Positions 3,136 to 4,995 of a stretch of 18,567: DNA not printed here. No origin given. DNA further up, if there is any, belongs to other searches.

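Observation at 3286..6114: Tail-knob gene (phi29 gp9 homologue) split into two ORFs, with a lysozyme plus NlpC/P60 cassette fused to the N-terminal fragment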

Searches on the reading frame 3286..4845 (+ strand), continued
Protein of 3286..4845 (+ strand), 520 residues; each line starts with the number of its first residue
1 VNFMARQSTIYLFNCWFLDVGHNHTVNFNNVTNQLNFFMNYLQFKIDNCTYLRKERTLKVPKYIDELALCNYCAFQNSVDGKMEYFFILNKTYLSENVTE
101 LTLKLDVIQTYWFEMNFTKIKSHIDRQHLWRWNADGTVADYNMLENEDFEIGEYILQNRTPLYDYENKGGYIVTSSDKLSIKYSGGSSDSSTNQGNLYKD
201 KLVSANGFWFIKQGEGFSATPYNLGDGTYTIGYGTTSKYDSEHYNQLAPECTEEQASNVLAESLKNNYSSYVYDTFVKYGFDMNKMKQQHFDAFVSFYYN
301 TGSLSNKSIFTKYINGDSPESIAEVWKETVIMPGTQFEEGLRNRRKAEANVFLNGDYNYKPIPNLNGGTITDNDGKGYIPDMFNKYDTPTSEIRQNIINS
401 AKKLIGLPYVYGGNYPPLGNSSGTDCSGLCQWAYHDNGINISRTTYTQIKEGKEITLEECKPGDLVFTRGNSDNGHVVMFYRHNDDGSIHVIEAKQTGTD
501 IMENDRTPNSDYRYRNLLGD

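Call 22: find_homologous_proteins(query=window:3286-4845:+, max_evalue=0.00001)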
Query window:3286-4845:+ (520 aa): 273 proteins with E <= 0.00001 among 7377 candidates; the best 120 are listed.
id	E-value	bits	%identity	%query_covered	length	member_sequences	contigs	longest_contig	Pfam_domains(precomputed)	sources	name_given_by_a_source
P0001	0.0e+0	1093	91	99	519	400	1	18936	PF16838.12,PF00877.26,PF00959.25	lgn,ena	-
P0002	0.0e+0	1054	87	99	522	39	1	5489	PF16838.12,PF00877.26,PF00959.25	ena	-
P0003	0.0e+0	1040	87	99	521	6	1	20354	PF16838.12,PF00877.26,PF00959.25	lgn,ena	-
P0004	4.5e-263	892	75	99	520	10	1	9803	PF16838.12,PF00877.26,PF00959.25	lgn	-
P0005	1.5e-242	824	70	99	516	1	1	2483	PF16838.12,PF00877.26,PF00959.25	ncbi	-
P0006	1.7e-238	811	68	99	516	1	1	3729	PF16838.12,PF00877.26,PF00959.25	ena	-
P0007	3.0e-238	810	69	99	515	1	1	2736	PF16838.12,PF00877.26,PF00959.25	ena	-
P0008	1.8e-237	807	69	99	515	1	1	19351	PF16838.12,PF00877.26,PF00959.25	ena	-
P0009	3.7e-237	806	69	99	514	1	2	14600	PF16838.12,PF00877.26,PF00959.25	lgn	-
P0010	4.3e-237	806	68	99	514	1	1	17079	PF16838.12,PF00877.26,PF00959.25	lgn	-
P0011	1.3e-236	805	68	99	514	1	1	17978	PF16838.12,PF00877.26,PF00959.25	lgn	-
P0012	1.6e-236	804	68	99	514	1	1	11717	PF16838.12,PF00877.26,PF00959.25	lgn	-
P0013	1.7e-236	804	68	99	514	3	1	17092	PF16838.12,PF00877.26,PF00959.25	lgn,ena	-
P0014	2.3e-236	804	69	99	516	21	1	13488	PF16838.12,PF00877.26,PF00959.25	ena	-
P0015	4.9e-236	803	68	99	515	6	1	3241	PF16838.12,PF00877.26,PF00959.25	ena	-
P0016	6.1e-236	802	68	99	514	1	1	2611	PF16838.12,PF00877.26,PF00959.25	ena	-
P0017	7.0e-236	802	68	99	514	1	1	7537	PF16838.12,PF00877.26,PF00959.25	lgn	-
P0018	2.3e-235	800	68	99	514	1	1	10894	PF16838.12,PF00877.26,PF00959.25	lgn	-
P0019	2.6e-235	800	68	99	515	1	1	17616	PF16838.12,PF00877.26,PF00959.25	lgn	-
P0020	3.8e-235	800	68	99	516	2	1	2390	PF16838.12,PF00877.26,PF00959.25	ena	-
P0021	4.3e-235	799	68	99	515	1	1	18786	PF16838.12,PF00877.26,PF00959.25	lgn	-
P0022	4.7e-235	799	69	99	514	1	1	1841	PF16838.12,PF00877.26,PF00959.25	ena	-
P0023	7.0e-235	799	68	99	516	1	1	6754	PF16838.12,PF00877.26,PF00959.25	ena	-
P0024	7.6e-235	799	68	99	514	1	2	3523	PF16838.12,PF00877.26,PF00959.25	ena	-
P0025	1.8e-234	797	68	99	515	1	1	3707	PF16838.12,PF00877.26,PF00959.25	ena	-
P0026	1.9e-234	797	68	99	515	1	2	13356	PF16838.12,PF00877.26,PF00959.25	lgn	-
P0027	3.5e-234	796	68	99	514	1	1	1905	PF16838.12,PF00877.26,PF00959.25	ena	-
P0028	3.5e-234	796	68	99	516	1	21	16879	PF16838.12,PF00877.26,PF00959.25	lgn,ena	-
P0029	3.7e-234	796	68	99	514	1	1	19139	PF16838.12,PF00877.26,PF00959.25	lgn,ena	-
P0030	4.2e-234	796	68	99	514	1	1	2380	PF16838.12,PF00877.26,PF00959.25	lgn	-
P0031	4.5e-234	796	67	99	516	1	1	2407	PF16838.12,PF00877.26,PF00959.25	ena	-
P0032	5.5e-234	796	68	99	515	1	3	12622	PF16838.12,PF00877.26,PF00959.25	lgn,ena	-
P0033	6.8e-234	796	68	99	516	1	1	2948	PF16838.12,PF00877.26,PF00959.25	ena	-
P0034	8.7e-234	795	68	99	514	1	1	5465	PF16838.12,PF00877.26,PF00959.25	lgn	-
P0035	2.0e-233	794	68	99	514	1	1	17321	PF16838.12,PF00877.26,PF00959.25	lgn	-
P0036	2.2e-233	794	68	99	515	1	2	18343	PF16838.12,PF00877.26,PF00959.25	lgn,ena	-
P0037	7.1e-233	792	68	99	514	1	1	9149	PF16838.12,PF00877.26,PF00959.25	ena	-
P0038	1.9e-232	791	67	99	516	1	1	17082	PF16838.12,PF00877.26,PF00959.25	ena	-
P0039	2.0e-232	791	67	99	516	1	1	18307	PF16838.12,PF00877.26,PF00959.25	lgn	-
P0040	2.6e-232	790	68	99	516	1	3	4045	PF16838.12,PF00877.26,PF00959.25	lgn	-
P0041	2.6e-232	790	67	99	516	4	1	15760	PF16838.12,PF00877.26,PF00959.25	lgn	-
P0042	2.6e-232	790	68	99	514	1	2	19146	PF16838.12,PF00877.26,PF00959.25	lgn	-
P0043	3.7e-232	790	67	99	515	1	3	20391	PF16838.12,PF00877.26,PF00959.25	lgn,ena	-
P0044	4.9e-232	789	67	99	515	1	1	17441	PF16838.12,PF00877.26,PF00959.25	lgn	-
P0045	5.2e-232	789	67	99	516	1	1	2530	PF16838.12,PF00877.26,PF00959.25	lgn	-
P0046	5.5e-232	789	67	99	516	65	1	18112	PF16838.12,PF00877.26,PF00959.25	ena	-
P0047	6.4e-232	789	67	99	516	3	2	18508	PF16838.12,PF00877.26,PF00959.25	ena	-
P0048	6.5e-232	789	67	99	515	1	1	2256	PF16838.12,PF00877.26,PF00959.25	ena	-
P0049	2.7e-231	787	68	99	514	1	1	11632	PF16838.12,PF00877.26,PF00959.25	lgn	-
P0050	2.4e-230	784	67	99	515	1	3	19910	PF16838.12,PF00877.26,PF00959.25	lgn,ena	-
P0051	2.8e-230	784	67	99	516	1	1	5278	PF16838.12,PF00877.26,PF00959.25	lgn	-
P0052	4.3e-230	783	67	99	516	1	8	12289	PF16838.12,PF00877.26,PF00959.25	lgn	-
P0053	2.8e-229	780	66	99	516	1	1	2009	PF16838.12,PF00877.26,PF00959.25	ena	-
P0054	8.4e-229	779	66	99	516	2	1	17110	PF16838.12,PF00877.26,PF00959.25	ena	-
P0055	1.6e-228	778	66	99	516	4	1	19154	PF16838.12,PF00877.26,PF00959.25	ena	-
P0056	2.3e-228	777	66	99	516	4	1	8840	PF16838.12,PF00877.26,PF00959.25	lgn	-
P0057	2.3e-228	777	66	99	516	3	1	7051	PF16838.12,PF00877.26,PF00959.25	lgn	-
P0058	1.7e-226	771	66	99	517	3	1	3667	PF16838.12,PF00877.26,PF00959.25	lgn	-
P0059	4.5e-226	770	65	99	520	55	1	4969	PF16838.12,PF00877.26,PF00959.25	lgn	-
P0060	2.4e-225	767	65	99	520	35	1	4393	PF16838.12,PF00877.26,PF00959.25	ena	-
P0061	1.9e-221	754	65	99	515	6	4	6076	PF16838.12,PF00877.26,PF00959.25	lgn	-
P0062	2.8e-214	731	63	99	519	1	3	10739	PF16838.12,PF00877.26,PF00959.25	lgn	-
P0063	2.2e-213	728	63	99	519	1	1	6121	PF16838.12,PF00877.26,PF00959.25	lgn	-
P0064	5.6e-212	723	62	99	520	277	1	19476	PF16838.12,PF00877.26,PF00959.25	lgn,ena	-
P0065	1.4e-199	682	60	98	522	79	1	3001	PF16838.12,PF00877.26,PF00959.25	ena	-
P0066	4.4e-195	667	59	98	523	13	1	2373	PF16838.12,PF00877.26,PF00959.25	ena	-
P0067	1.4e-194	666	59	98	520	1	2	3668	PF16838.12,PF00877.26,PF00959.25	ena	-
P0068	3.7e-194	664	60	98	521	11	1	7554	PF16838.12,PF00877.26,PF00959.25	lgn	-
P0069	4.0e-194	664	58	98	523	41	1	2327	PF00877.26,PF00959.25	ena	-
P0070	1.7e-188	646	57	98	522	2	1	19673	PF16838.12,PF00877.26,PF00959.25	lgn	-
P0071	6.2e-188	644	62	91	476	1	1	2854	PF00877.26,PF00959.25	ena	-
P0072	1.1e-187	643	58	99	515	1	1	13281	PF16838.12,PF00877.26,PF00959.25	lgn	-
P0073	6.9e-181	621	57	99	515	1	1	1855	PF16838.12,PF00877.26,PF00959.25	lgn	-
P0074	8.4e-181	620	57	98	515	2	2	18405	PF16838.12,PF00877.26,PF00959.25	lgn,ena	-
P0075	6.7e-180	617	80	63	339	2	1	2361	PF00877.26,PF00959.25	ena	-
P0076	5.4e-179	614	56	99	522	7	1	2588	PF00877.26,PF00959.25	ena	-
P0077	2.8e-178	612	55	99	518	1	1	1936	PF16838.12,PF00877.26,PF00959.25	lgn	-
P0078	2.7e-176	605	54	99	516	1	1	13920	PF16838.12,PF00877.26,PF00959.25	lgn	-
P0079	8.5e-175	600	55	99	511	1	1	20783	PF16838.12,PF00877.26,PF00959.25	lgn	-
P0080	7.6e-174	597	55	98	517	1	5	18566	PF16838.12,PF00877.26,PF00959.25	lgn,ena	-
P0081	5.1e-168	578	54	99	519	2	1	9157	PF00877.26,PF00959.25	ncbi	-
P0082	1.6e-167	576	54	99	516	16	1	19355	PF16838.12,PF00877.26,PF00959.25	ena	-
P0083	5.2e-167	575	54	99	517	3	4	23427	PF16838.12,PF00877.26,PF00959.25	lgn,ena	-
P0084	2.0e-165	570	67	73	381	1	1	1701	PF00877.26,PF00959.25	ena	-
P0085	1.3e-164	567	53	99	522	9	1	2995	PF16838.12,PF00877.26,PF00959.25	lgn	-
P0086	1.8e-163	563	52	99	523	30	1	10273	PF00877.26,PF00959.25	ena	-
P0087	2.2e-163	563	53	99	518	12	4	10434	PF00877.26,PF00959.25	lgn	-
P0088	6.3e-162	558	52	98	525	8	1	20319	PF16838.12,PF00877.26,PF00959.25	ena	-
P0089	2.8e-160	553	52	99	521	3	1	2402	PF00877.26,PF00959.25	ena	-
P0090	1.3e-159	550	52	98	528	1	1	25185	PF16838.12,PF00877.26,PF00959.25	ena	-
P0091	1.7e-159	550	52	99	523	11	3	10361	PF16838.12,PF00877.26,PF00959.25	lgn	-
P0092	5.4e-159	548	53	98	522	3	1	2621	PF16838.12,PF00877.26,PF00959.25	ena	-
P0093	9.9e-158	544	52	98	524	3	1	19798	PF00877.26,PF00959.25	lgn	-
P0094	3.0e-157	543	52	98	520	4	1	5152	PF16838.12,PF00877.26,PF00959.25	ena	-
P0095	3.4e-154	532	51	99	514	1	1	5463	PF16838.12,PF00877.26,PF00959.25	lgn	-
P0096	1.9e-153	530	49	99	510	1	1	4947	PF16838.12,PF00877.26,PF00959.25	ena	-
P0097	4.4e-153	529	50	98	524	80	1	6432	PF16838.12,PF00877.26,PF00959.25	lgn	-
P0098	2.1e-152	527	49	99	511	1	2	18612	PF16838.12,PF00877.26,PF00959.25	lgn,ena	-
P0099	2.9e-151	523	49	99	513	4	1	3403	PF16838.12,PF00877.26,PF00959.25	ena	-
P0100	5.8e-150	519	48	99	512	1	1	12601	PF16838.12,PF00877.26,PF00959.25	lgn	-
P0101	2.5e-149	516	49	99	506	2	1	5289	PF00877.26,PF00959.25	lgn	-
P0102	5.9e-148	512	48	99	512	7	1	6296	PF16838.12,PF00877.26,PF00959.25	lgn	-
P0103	9.4e-148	511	49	99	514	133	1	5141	PF16838.12,PF00877.26,PF00959.25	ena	-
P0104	9.5e-148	511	48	99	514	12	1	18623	PF16838.12,PF00877.26,PF00959.25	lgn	-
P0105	9.9e-148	511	49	99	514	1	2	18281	PF16838.12,PF00877.26,PF00959.25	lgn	-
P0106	2.3e-147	510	49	99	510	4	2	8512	PF00877.26,PF00959.25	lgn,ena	-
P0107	2.5e-146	507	53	88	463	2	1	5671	PF00877.26,PF00959.25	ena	-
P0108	6.9e-146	505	48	99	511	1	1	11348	PF16838.12,PF00877.26,PF00959.25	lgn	-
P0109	6.2e-145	502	48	99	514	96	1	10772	PF16838.12,PF00877.26,PF00959.25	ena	-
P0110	5.3e-144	499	47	99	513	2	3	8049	PF16838.12,PF00877.26,PF00959.25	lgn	-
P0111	2.8e-143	496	48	99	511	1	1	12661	PF16838.12,PF00877.26,PF00959.25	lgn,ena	-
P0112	6.1e-143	495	47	99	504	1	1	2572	PF16838.12,PF00877.26,PF00959.25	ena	-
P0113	6.6e-143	495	48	99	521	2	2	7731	PF16838.12,PF00877.26,PF00959.25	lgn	-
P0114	1.9e-142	494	47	99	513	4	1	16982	PF16838.12,PF00877.26,PF00959.25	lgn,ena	-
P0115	4.2e-142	493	50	99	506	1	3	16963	PF16838.12,PF00877.26,PF00959.25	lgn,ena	-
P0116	9.4e-141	488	47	99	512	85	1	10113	PF16838.12,PF00877.26,PF00959.25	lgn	-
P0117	5.2e-140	486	48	99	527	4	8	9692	PF16838.12,PF00877.26,PF00959.25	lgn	-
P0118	6.4e-140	485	48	99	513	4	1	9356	PF16838.12,PF00877.26,PF00959.25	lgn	-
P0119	7.5e-140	485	47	99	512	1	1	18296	PF16838.12,PF00877.26,PF00959.25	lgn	-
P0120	1.2e-138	481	48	98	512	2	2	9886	PF16838.12,PF00877.26,PF00959.25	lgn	-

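Call 24: find_encoding_contigs(protein=P0098, flank=4000, max_places=2)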
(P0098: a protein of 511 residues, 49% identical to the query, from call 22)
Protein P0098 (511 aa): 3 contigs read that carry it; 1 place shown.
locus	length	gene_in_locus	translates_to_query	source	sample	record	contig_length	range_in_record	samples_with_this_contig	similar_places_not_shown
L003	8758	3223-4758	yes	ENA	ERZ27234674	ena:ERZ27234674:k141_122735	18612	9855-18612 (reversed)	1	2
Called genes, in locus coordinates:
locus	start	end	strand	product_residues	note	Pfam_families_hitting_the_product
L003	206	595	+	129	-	-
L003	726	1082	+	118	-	-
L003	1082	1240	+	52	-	-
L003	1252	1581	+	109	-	-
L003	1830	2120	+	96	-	-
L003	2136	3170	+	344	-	PF25622:Phi29_MCP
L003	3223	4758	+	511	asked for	PF16838:Caud_tail_N, PF00959:Phage_lysozyme, PF00877:NLPC_P60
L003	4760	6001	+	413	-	PF20934:phi29_gp9_C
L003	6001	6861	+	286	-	PF05352:Phage_connector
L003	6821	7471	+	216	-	-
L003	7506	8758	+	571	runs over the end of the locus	PF12708:Pect-lyase_RHGA_epim (weak)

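Call 28: search_protein_families(library=pfam, proteins=[L002:3313-4899:+, L002:4904-6100:+], max_evalue=0.01)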
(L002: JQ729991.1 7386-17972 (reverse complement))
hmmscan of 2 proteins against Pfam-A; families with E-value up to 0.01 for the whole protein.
L002:3313-4899:+ (529 aa): 4 families
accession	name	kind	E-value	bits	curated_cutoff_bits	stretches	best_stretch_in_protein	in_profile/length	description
PF01551.29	Peptidase_M23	-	4.5e-31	107.4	28.7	1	418-513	2-96/96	Peptidase family M23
PF00959.24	Phage_lysozyme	-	2.3e-10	41.3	22.3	1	209-344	2-125/125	Phage lysozyme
PF16838.11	Caud_tail_N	-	0.00015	22.7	27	1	6-112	7-118/120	Caudoviral major tail protein N-terminus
PF13533.13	Biotin_lipoyl_2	-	0.0031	17.8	29.8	0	471-488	13-30/32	Biotin-lipoyl like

L002:4904-6100:+ (399 aa): 1 family
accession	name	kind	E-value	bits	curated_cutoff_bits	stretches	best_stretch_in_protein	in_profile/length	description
PF20934.2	phi29_gp9_C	-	4e-24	85.7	27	1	103-386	160-443/449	Bacillus phage phi29, Tail knob protein gp9, C-terminal domain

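Call 36: predict_structure(alignment_id=A1)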
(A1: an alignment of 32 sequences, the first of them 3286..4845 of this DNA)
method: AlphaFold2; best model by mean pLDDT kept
length: 520 residues; sequences in the alignment: 32
mean_pLDDT: 78.1   pTM: 0.47
mean pLDDT of the five models: 78.1, 76.6, 75.7, 74.5, 71.4
residues with pLDDT >= 90: 210; 70-90: 182; 50-70: 47; < 50: 81
segments of 3 or more residues with pLDDT < 50: 1-5, 115-132, 140-193
pLDDT, mean of each block of 10 residues (from residue 1): 59 85 64 84 86 72 91 86 87 90 81 49 34 52 38 32 39 29 28 65 92 93 87 90 91 93 93 94 89 95 89 89 92 81 92 87 90 82 65 88 96 86 91 84 61 87 88 77 95 94 94 84
secondary structure, 60 per line:
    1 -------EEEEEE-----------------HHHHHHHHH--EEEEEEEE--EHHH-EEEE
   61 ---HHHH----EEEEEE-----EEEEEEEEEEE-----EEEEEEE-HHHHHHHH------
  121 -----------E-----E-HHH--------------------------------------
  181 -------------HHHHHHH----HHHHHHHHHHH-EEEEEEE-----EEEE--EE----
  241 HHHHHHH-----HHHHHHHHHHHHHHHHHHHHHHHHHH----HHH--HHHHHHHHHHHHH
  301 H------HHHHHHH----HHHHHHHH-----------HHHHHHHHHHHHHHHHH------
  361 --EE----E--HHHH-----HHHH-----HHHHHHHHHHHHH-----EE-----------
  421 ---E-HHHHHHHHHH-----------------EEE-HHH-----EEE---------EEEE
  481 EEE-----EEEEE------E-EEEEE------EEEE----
elements in order: E8-13 H31-39 E42-49 E57-60 H64-67 E72-77 E83-93 E99-105 H107-114 H194-200 H205-215 E217-223 E229-232 H241-247 H253-278 H288-301 H308-314 H319-326 H338-354 H372-375 H381-384 H390-402 H426-435 E453-455 E465-467 E477-483 E489-493 E502-506 E513-516
